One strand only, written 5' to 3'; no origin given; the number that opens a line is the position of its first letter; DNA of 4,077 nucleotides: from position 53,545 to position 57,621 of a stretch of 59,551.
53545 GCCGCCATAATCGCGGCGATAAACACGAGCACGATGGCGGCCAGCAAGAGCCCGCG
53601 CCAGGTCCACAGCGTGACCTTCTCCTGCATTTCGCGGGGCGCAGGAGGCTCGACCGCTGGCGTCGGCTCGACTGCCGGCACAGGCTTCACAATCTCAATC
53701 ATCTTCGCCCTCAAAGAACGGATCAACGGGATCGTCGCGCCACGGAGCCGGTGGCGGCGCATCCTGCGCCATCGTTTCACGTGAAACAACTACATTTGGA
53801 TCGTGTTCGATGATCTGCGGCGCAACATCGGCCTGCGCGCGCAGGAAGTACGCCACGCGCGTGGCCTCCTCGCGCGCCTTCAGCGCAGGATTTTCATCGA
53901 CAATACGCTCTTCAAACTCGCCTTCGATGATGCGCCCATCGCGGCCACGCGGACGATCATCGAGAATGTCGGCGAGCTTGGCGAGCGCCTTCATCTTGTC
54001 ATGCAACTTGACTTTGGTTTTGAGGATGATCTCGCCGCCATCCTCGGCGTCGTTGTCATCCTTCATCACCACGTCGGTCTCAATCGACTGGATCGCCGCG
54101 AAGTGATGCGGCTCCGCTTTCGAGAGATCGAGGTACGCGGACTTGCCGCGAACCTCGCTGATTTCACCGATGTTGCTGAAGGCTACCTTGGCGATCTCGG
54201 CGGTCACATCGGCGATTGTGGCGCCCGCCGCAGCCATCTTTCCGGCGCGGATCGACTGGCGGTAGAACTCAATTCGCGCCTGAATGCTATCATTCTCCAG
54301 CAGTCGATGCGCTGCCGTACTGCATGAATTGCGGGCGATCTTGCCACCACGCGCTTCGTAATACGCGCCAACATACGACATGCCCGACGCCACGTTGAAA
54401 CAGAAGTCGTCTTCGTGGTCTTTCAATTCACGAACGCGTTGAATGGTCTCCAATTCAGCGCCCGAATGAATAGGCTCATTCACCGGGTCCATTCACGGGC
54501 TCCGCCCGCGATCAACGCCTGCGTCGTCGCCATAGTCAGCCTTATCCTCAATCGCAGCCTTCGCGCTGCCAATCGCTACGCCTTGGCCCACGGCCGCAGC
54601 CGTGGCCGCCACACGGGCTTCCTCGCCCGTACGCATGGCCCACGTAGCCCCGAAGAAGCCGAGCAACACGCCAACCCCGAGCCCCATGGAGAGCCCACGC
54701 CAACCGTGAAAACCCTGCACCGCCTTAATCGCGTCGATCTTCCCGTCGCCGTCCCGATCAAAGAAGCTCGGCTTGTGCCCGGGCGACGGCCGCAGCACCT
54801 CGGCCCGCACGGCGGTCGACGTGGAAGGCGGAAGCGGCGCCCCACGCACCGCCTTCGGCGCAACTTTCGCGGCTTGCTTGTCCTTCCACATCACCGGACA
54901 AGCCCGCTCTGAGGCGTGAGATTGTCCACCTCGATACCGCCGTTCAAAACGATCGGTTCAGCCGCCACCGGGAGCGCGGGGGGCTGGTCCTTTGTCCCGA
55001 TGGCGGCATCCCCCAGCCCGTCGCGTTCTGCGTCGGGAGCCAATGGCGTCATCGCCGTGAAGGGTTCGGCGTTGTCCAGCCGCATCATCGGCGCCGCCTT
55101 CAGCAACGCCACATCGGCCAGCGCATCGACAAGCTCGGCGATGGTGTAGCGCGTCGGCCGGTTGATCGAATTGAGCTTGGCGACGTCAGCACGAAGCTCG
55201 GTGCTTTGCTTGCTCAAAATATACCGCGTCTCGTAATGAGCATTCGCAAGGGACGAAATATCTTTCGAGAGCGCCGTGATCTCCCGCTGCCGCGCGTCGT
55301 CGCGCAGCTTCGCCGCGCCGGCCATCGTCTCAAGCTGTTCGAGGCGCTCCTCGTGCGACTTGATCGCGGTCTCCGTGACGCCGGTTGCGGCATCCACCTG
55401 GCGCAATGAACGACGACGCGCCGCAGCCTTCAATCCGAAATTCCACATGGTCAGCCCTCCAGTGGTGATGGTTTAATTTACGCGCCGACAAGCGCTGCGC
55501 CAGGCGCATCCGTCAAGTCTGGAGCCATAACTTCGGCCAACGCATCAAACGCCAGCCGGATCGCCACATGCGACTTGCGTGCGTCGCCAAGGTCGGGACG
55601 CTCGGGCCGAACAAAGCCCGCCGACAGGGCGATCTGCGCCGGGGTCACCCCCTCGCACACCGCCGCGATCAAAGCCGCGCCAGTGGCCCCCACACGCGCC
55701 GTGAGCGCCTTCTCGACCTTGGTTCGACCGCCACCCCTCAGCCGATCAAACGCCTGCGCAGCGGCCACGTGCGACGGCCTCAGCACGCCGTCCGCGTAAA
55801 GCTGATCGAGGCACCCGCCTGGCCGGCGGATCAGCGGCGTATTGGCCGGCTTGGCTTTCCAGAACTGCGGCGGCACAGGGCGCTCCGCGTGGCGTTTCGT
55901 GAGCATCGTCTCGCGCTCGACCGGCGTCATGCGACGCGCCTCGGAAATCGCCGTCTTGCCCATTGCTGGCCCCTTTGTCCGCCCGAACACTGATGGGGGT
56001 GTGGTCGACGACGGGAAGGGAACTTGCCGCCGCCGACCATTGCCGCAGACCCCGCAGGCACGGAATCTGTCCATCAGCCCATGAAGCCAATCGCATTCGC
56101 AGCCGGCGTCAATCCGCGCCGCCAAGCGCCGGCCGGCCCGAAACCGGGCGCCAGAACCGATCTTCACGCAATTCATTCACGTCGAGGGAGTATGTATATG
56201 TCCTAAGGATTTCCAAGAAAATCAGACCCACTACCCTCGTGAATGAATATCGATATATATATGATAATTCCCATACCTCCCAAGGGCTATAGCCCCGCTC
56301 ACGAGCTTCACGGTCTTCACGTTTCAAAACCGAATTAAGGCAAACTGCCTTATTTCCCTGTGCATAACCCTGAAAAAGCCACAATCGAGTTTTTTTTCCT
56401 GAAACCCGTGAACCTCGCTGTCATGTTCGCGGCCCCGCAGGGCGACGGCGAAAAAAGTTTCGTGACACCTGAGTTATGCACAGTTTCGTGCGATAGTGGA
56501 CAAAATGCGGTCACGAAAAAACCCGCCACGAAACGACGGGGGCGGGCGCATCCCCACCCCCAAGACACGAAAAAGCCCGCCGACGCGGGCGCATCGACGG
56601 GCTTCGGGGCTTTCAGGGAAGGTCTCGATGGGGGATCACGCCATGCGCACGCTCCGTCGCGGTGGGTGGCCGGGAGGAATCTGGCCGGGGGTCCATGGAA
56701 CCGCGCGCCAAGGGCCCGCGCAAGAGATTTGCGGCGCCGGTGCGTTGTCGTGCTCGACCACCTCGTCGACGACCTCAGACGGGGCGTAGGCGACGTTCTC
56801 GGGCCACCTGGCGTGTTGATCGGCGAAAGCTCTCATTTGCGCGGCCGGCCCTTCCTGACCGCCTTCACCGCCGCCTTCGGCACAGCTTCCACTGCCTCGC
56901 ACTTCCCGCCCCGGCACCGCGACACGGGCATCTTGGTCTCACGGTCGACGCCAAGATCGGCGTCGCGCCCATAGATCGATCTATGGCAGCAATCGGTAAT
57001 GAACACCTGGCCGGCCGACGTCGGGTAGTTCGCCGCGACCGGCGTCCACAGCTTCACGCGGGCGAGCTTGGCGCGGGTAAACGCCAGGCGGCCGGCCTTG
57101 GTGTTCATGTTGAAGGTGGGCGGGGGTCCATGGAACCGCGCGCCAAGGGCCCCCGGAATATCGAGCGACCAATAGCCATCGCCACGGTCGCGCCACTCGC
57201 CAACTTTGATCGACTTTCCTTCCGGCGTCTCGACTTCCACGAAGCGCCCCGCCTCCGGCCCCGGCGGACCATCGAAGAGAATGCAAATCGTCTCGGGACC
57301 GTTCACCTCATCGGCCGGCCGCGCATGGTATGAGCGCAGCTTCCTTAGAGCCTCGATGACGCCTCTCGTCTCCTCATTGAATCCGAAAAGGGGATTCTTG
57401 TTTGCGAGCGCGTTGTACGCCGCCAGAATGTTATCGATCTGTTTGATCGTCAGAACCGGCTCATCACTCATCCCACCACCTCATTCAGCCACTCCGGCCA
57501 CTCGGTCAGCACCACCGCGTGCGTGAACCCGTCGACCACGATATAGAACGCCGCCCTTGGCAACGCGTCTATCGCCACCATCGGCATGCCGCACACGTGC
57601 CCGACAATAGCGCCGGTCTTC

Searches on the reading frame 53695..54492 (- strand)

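Call 101: search_protein_families(library=phrogs, proteins=[window:53695-54492:-], max_evalue=0.00001)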
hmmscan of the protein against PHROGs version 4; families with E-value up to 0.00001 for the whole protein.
window:53695-54492:- (265 aa): 2 families
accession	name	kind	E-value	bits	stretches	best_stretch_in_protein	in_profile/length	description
phrog_51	-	head and packaging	2.2e-10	41.7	1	20-179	86-213/261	terminase small subunit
phrog_2606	-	head and packaging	1.5e-07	32.1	1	13-179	79-246/310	terminase small subunit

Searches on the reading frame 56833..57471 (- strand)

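Call 101: search_protein_families(library=phrogs, proteins=[window:56833-57471:-], max_evalue=0.00001)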
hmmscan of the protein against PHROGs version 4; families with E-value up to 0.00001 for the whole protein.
window:56833-57471:- (212 aa): 1 family
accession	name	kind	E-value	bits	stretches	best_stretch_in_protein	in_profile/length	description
phrog_28893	-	unknown function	1e-11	45.9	1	62-105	50-93/115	-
